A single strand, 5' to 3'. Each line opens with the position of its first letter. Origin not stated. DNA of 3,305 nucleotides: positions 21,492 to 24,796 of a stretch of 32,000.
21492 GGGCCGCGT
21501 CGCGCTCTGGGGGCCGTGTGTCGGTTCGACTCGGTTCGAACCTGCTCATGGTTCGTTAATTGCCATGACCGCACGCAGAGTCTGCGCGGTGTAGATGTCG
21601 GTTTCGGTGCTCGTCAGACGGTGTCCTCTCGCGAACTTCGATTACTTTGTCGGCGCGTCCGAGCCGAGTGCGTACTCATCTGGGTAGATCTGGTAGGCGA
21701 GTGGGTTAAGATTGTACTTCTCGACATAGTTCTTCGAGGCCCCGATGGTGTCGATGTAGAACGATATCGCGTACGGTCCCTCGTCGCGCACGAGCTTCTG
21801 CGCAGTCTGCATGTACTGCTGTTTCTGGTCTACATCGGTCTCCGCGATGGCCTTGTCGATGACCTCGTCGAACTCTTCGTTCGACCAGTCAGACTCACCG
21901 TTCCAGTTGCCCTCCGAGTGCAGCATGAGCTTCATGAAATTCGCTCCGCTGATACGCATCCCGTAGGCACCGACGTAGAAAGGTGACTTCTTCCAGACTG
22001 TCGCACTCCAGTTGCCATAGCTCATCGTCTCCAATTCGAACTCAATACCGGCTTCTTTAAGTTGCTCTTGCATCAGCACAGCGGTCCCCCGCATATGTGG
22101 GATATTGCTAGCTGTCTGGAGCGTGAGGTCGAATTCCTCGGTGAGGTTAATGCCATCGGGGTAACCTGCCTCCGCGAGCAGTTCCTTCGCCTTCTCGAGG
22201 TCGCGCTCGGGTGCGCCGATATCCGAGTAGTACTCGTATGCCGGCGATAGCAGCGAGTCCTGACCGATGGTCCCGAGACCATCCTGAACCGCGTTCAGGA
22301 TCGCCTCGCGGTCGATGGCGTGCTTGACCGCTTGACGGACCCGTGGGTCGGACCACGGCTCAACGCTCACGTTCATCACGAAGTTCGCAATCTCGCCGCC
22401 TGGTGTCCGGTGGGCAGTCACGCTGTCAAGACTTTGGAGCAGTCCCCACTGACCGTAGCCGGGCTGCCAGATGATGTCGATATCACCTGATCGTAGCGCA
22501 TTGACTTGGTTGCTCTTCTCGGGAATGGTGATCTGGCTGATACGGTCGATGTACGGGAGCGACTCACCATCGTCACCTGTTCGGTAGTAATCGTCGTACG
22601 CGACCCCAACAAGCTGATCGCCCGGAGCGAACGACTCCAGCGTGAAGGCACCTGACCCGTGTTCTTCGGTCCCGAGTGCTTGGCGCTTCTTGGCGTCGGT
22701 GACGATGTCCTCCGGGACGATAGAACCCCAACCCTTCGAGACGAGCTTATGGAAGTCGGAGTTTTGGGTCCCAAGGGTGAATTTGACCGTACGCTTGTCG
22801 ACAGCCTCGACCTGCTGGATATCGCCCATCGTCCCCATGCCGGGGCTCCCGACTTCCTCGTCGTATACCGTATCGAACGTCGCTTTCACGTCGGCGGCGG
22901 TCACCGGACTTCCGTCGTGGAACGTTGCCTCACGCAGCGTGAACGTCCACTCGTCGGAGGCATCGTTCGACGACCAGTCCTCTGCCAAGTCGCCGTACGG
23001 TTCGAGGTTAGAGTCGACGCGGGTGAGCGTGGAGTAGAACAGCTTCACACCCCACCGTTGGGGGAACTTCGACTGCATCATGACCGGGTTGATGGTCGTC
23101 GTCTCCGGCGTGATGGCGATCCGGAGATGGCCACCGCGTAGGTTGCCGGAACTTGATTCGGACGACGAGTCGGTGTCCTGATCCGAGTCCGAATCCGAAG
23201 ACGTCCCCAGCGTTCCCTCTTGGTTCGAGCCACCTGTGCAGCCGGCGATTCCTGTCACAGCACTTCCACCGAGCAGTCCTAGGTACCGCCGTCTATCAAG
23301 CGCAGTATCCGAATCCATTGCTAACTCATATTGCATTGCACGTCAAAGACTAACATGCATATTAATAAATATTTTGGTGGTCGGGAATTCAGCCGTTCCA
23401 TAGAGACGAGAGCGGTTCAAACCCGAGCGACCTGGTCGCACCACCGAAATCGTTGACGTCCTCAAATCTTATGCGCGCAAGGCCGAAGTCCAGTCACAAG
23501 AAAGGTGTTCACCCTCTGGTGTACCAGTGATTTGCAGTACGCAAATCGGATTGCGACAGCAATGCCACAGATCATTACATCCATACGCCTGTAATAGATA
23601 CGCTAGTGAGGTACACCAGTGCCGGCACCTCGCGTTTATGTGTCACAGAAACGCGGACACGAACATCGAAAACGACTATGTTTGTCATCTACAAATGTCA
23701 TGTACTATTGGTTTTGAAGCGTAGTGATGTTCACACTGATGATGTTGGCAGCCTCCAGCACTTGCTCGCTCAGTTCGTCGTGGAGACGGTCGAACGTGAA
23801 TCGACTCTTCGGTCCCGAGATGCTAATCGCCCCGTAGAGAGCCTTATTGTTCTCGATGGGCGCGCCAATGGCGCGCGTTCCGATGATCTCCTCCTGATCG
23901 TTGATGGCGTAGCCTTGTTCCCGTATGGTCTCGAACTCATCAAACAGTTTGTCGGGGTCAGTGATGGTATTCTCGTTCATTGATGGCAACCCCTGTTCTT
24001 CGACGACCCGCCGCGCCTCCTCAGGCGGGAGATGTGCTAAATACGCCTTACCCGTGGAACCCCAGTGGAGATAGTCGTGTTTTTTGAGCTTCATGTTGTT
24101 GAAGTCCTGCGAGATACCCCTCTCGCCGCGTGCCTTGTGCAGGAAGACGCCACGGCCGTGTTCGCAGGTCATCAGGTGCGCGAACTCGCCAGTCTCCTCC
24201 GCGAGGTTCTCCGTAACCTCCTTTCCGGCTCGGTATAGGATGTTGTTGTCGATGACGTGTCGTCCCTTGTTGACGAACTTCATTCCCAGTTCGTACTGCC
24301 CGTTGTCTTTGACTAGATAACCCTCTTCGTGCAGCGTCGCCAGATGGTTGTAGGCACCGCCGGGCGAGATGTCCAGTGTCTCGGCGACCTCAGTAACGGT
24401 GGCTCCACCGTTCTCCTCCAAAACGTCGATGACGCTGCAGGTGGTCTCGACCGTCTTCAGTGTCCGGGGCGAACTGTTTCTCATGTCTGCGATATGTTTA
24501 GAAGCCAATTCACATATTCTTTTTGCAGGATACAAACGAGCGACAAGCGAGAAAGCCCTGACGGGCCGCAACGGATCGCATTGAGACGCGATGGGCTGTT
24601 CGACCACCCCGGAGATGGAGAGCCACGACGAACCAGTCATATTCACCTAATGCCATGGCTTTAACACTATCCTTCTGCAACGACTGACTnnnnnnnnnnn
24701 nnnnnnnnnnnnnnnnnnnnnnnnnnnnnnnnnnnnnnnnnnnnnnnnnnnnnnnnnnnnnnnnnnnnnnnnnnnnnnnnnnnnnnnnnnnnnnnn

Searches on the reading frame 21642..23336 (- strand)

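Call 44: search_protein_families(library=pfam, proteins=[window:21642-23336:-], max_evalue=0.00001)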
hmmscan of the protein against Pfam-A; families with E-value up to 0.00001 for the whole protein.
window:21642-23336:- (564 aa): 1 family
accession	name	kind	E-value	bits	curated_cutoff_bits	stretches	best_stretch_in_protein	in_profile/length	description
PF00496.27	SBP_bac_5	-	4.8e-82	276.4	32.4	1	112-477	1-366/368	Bacterial extracellular solute-binding proteins, family 5 Middle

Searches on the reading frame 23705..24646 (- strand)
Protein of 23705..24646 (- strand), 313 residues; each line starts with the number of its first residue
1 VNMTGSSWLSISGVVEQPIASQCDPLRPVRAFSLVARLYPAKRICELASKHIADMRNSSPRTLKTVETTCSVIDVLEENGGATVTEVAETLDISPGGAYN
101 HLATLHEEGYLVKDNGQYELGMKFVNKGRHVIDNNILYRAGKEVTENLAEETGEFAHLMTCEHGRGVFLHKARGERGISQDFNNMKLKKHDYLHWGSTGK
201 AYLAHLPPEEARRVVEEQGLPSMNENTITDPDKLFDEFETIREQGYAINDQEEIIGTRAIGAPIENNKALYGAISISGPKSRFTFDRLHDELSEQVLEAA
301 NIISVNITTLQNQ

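Call 44: search_protein_families(library=pfam, proteins=[window:23705-24646:-], max_evalue=0.00001)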
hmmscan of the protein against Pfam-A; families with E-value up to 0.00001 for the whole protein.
window:23705-24646:- (313 aa): 4 families
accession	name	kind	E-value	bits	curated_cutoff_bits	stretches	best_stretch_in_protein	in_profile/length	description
PF01614.24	IclR_C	-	3.4e-31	108.6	24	1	132-304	4-173/174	Bacterial transcriptional regulator IclR C-terminal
PF09339.16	HTH_IclR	-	1.5e-08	34.7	22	1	71-114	7-51/52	IclR helix-turn-helix domain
PF13412.12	HTH_24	-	4.8e-07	29.7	21.9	1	68-111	4-47/48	Winged helix-turn-helix DNA-binding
PF12840.13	HTH_20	-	4.7e-06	26.9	27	0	68-107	5-44/51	Helix-turn-helix domain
